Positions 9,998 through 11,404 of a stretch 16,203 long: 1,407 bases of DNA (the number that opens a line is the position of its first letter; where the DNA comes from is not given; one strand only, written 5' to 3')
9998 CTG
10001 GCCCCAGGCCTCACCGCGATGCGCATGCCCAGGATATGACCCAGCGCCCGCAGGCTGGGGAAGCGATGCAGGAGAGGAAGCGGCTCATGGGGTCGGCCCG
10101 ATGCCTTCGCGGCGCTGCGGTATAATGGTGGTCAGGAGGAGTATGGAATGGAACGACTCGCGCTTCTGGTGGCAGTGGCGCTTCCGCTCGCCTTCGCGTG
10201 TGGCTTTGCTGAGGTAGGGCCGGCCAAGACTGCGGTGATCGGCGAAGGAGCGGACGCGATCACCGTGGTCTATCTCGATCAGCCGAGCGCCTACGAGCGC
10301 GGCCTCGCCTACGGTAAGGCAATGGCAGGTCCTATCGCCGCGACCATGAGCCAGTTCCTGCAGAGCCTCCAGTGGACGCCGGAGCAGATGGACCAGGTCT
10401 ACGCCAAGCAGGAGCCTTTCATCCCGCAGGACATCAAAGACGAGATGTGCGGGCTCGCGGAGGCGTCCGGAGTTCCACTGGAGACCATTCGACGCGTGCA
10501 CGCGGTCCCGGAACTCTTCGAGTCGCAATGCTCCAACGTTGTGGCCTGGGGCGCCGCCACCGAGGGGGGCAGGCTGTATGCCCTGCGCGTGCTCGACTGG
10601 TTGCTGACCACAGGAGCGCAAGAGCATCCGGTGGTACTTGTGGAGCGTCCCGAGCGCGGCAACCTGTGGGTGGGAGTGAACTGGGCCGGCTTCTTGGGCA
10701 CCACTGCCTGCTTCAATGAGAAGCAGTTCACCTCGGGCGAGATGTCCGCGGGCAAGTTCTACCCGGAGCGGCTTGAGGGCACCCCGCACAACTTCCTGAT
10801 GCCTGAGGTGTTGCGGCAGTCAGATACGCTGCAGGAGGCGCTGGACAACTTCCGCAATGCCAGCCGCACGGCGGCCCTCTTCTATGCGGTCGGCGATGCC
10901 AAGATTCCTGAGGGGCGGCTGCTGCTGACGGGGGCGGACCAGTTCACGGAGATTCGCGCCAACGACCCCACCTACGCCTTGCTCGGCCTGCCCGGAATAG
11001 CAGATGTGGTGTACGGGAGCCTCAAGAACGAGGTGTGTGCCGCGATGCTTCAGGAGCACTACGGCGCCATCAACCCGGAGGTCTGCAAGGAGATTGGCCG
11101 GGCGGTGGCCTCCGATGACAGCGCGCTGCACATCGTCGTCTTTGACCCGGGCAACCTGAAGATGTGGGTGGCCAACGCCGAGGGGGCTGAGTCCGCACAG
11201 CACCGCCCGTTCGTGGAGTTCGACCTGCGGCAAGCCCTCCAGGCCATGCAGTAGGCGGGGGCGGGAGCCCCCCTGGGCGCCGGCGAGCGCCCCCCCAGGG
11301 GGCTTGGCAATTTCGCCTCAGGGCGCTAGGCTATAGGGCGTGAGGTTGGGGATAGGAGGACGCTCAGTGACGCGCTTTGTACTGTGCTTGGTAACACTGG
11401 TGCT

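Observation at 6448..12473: Three divergent peptidase-C45/acyltransferase-like Ntn-hydrolase paralogs: one cytoplasmic and coupled to a DegT aminotransferase, two secreted in tandem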

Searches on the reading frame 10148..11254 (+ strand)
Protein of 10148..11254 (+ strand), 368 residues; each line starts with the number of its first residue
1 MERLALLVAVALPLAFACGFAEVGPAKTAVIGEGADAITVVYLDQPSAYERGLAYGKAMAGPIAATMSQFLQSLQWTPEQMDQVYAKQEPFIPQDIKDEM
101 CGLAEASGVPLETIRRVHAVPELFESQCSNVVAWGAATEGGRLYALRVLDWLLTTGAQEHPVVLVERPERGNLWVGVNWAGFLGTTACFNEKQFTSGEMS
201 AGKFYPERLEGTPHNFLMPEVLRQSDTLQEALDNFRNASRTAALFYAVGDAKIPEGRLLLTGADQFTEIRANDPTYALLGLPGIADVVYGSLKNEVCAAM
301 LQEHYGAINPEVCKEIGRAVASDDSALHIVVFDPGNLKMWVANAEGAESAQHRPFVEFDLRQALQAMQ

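Call 7: search_protein_families(library=pfam, proteins=[window:10148-11254:+], max_evalue=0.01)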
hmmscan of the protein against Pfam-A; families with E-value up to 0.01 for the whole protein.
window:10148-11254:+ (368 aa): 0 families

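Call 12: search_protein_families(library=ncbifam, proteins=[window:10148-11254:+], max_evalue=0.1)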
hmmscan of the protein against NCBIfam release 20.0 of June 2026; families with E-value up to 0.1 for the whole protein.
window:10148-11254:+ (368 aa): 1 family
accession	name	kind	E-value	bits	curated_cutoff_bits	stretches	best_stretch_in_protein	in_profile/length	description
NF040521.1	C45_proenzyme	subfamily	5.4e-31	108.1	85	1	47-258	3-216/313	C45 family autoproteolytic acyltransferase/hydrolase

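Call 15: find_homologous_proteins(query=window:10148-11254:+, max_evalue=0.00001)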
Query window:10148-11254:+ (368 aa): 12 proteins with E <= 0.00001 among 8000 candidates.
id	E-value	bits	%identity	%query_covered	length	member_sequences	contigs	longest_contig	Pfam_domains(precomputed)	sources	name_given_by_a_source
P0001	4.5e-246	834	100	100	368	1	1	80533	-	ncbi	-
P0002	3.0e-157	541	68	95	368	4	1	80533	-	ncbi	-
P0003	5.0e-135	468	63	88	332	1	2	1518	-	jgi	-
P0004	8.2e-59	218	37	93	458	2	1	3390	-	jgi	jgi:isopenicillin-N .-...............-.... protein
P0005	2.0e-52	197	38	78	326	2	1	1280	-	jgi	jgi:hypothetical protein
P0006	5.5e-51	192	36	89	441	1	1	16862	PF03417.22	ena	-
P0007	4.8e-50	189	35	87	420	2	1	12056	-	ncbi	-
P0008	1.3e-48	184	34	87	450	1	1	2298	-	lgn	-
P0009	6.1e-48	182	35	91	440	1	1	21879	-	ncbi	-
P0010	2.8e-44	170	33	92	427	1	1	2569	-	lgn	-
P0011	2.5e-43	167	34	85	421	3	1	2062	-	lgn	-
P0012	1.9e-42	164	32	89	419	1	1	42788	-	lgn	-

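Call 16: find_encoding_contigs(protein=P0001, flank=10000, max_places=3)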
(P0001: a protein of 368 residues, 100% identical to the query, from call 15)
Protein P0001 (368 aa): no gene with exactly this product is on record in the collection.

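Call 19: find_related_loci(query=A1, collection=genome_contigs, flank=10000)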
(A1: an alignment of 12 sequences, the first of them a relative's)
Query A1 (368 aa) in genome_contigs; peptide patterns used: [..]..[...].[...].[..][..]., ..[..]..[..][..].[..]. (x = any residue, [..] = any of these).
599 stretches matched a pattern (row limit reached: there are more); 526 encode a relative of the query (tblastn E <= 1e-3); the best 80 are kept; 80 distinct loci.
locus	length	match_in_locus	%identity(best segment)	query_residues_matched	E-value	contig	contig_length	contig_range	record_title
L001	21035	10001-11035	35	30-364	8e-60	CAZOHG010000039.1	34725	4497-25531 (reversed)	MAG TPA_asm: uncultured Deferribacteres bacterium isolate SRP163575_co3_314 genome assembly, contig: NODE_1135_length_34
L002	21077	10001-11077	36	8-363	4e-58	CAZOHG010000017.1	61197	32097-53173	MAG TPA_asm: uncultured Deferribacteres bacterium isolate SRP163575_co3_314 genome assembly, contig: NODE_360_length_611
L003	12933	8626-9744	34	4-366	4e-56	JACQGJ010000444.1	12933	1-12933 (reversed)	MAG: Armatimonadetes bacterium isolate NC_groundwater_1070_Ag_S2p5_59_96 S_2p5_S6_coassembly_k141_3339406, whole genome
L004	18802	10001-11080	34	31-365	7e-56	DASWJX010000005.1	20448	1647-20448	MAG TPA_asm: Geopsychrobacteraceae bacterium isolate SMAG_U2907 k141_2604, whole genome shotgun sequence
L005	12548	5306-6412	32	9-367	5e-56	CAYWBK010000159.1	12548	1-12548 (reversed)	MAG TPA_asm: uncultured Armatimonadia bacterium isolate binchicken_co3_96 genome assembly, contig: NODE_16295_length_125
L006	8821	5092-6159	32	35-365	2e-55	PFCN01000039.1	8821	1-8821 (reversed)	MAG: Candidatus Niyogibacteria bacterium CG10_big_fil_rev_8_21_14_0_10_42_19 CG10_8_21_14_0.10_scaffold_8771_c, whole ge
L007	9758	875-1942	34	34-364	2e-54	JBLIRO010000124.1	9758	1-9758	MAG: bacterium isolate MG1_202111_bin_529 MG1_202111_bin_529_scaffold_124, whole genome shotgun sequence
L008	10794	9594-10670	37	17-366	3e-54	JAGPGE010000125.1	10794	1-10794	MAG: Armatimonadota bacterium isolate Gw_SlDig_bin_68 Gw_SlDig_11972_length_10794_cov_5.056904, whole genome shotgun seq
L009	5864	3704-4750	35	24-368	3e-54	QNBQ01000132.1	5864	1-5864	MAG: Candidatus Poribacteria bacterium isolate B28_G17 B28_Guay17_scaffold_06133, whole genome shotgun sequence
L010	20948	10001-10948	36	47-344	9e-54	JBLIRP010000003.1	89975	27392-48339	MAG: bacterium isolate MF1_202303_bin_233 MF1_202303_bin_233_scaffold_3, whole genome shotgun sequence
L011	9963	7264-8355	33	10-368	4e-53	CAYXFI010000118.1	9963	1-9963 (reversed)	MAG TPA_asm: uncultured Cytophagia bacterium isolate SRP338002_co1_109 genome assembly, contig: NODE_6319_length_9963_co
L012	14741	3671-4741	33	34-365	4e-52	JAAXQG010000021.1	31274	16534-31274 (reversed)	MAG: Desulfuromonadales bacterium isolate MAG-BB-08 scaffold_58, whole genome shotgun sequence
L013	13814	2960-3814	36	71-359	7e-52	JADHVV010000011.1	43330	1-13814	MAG: candidate division KSB1 bacterium isolate BS750m-G10 BS-750m-C754, whole genome shotgun sequence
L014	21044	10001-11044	32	31-368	1e-51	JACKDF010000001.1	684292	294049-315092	MAG: Deferribacteres bacterium isolate HK-STAS-KSB1-2 HK-STAS-KSB1-2_1, whole genome shotgun sequence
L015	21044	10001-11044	34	30-368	6e-51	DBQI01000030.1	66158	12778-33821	MAG TPA_asm: Armatimonadetes bacterium UBA1398 UBA1398_contig_2645, whole genome shotgun sequence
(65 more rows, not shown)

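Call 24: find_encoding_contigs(protein=P0018, flank=10000, max_places=4)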
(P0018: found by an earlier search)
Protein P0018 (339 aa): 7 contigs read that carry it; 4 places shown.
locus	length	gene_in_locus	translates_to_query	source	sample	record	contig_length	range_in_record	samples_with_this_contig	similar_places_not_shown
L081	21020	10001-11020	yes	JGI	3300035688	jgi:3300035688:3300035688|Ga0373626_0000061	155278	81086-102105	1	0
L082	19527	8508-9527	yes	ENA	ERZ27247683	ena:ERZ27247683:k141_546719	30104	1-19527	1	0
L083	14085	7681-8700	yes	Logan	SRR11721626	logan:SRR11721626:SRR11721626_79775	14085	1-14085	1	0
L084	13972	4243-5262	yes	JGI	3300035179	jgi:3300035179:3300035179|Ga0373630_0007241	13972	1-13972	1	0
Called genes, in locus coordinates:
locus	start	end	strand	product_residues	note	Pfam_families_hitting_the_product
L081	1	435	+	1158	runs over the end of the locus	PF02449:Glyco_hydro_42 (weak), PF13570:Beta-prop_ACSF4, PF13360:PQQ_2, PF25292:Beta-prop_CGLA, PF13517:FG-GAP_3 (weak), PF25292:Beta-prop_CGLA (weak), PF03009:GDPD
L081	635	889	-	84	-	-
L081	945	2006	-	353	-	PF00069:Pkinase, PF07714:PK_Tyr_Ser-Thr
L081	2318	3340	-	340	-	PF04055:Radical_SAM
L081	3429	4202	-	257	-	PF00149:Metallophos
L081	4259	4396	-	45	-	-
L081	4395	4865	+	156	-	PF13490:zf-HC2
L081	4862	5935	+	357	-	PF12773:DZR, PF13248:Zn_ribbon_3 (weak)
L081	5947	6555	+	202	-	PF04542:Sigma70_r2, PF22029:PhyR_sigma2 (weak), PF08281:Sigma70_r4_2, PF04545:Sigma70_r4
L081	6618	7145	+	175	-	PF17032:Zn_ribbon_15 (faint), PF12773:DZR, PF24460:DUF7575 (weak), PF13240:Zn_Ribbon_1 (weak), PF13248:Zn_ribbon_3 (weak)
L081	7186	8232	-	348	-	-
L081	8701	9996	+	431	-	PF01041:DegT_DnrJ_EryC1, PF01212:Beta_elim_lyase (faint)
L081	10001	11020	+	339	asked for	PF03417:AAT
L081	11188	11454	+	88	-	-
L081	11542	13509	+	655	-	PF02065:Melibiase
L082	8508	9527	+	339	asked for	PF03417:AAT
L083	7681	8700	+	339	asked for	PF03417:AAT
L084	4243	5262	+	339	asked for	PF03417:AAT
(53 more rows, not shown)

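Call 34: find_homologous_proteins(query=A1, max_evalue=1e-10)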
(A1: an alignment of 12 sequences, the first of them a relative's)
Query A1 (12 sequences) (368 aa, profile of the alignment): 100 proteins with E <= 1e-10 among 8000 candidates.
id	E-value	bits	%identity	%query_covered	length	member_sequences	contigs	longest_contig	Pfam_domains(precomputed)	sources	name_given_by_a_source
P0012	7.7e-213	725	32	89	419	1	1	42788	-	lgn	-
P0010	1.3e-212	724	33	92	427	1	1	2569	-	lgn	-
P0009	3.9e-211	719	35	91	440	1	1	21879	-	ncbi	-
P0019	2.7e-208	710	33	89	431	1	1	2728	-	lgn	-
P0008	5.7e-207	706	34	87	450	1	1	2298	-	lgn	-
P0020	2.6e-206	703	34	91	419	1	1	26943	-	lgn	-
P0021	1.5e-205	701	35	91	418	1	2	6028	-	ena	-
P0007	2.3e-205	700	35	87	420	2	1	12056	-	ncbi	-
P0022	4.1e-205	699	34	89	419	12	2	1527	-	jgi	jgi:hypothetical protein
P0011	9.7e-205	698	34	85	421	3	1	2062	-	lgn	-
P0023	1.0e-200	685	34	89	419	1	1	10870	-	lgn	-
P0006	6.2e-198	676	36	89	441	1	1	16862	PF03417.22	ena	-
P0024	5.7e-197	673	35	91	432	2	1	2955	PF03417.22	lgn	-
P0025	1.6e-192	658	35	87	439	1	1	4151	-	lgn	-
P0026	4.1e-186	637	36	91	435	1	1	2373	-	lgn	-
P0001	8.9e-146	504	100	100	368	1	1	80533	-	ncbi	-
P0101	4.2e-71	258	30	92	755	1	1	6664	PF00326.28,PF03417.22,PF01738.25,PF09752.16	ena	-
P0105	3.9e-53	199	27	93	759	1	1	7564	PF03417.22,PF09752.16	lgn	-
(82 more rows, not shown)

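Call 50: search_protein_families(library=pfam, proteins=[L007:3864-4847:-, P0101, P0105], max_evalue=0.001)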
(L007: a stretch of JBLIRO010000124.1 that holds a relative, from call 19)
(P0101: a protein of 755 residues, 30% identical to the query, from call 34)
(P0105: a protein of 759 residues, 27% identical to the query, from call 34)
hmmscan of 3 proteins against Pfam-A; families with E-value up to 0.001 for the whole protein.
L007:3864-4847:- (327 aa): 4 families
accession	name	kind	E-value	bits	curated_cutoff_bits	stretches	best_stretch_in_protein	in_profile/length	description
PF09752.15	ABHD18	-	1.8e-07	31.1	21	1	138-210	138-207/351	Alpha/beta hydrolase domain containing 18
PF02129.25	Peptidase_S15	-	5.9e-07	29.9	23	1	101-235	46-151/262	X-Pro dipeptidyl-peptidase (S15 family)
PF00326.27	Peptidase_S9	-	3.1e-05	24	22.6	1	124-294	8-173/213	Prolyl oligopeptidase family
PF01738.24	DLH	-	3.3e-05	24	21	1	102-207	12-126/217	Dienelactone hydrolase family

P0101 (755 aa): 5 families
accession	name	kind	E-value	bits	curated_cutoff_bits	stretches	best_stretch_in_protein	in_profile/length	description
PF03417.21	AAT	-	1.1e-06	29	23.2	1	189-265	31-109/225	Acyl-coenzyme A:6-aminopenicillanic acid acyl-transferase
PF09752.15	ABHD18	-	1.5e-06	28.1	21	1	526-613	111-193/351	Alpha/beta hydrolase domain containing 18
PF01738.24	DLH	-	2.2e-06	27.8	21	1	507-713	11-184/217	Dienelactone hydrolase family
PF00326.27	Peptidase_S9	-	1.7e-05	24.8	22.6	1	576-700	45-167/213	Prolyl oligopeptidase family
PF20434.5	BD-FAE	-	0.00021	21.3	26.8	0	573-612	64-106/215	BD-FAE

P0105 (759 aa): 3 families
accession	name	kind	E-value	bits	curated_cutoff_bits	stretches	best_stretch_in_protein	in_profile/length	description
PF03417.21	AAT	-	1.6e-12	48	23.2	1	198-393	31-219/225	Acyl-coenzyme A:6-aminopenicillanic acid acyl-transferase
PF09752.15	ABHD18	-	9.9e-09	35.2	21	1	512-643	71-201/351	Alpha/beta hydrolase domain containing 18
PF01738.24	DLH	-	0.0001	22.4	21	1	522-649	4-129/217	Dienelactone hydrolase family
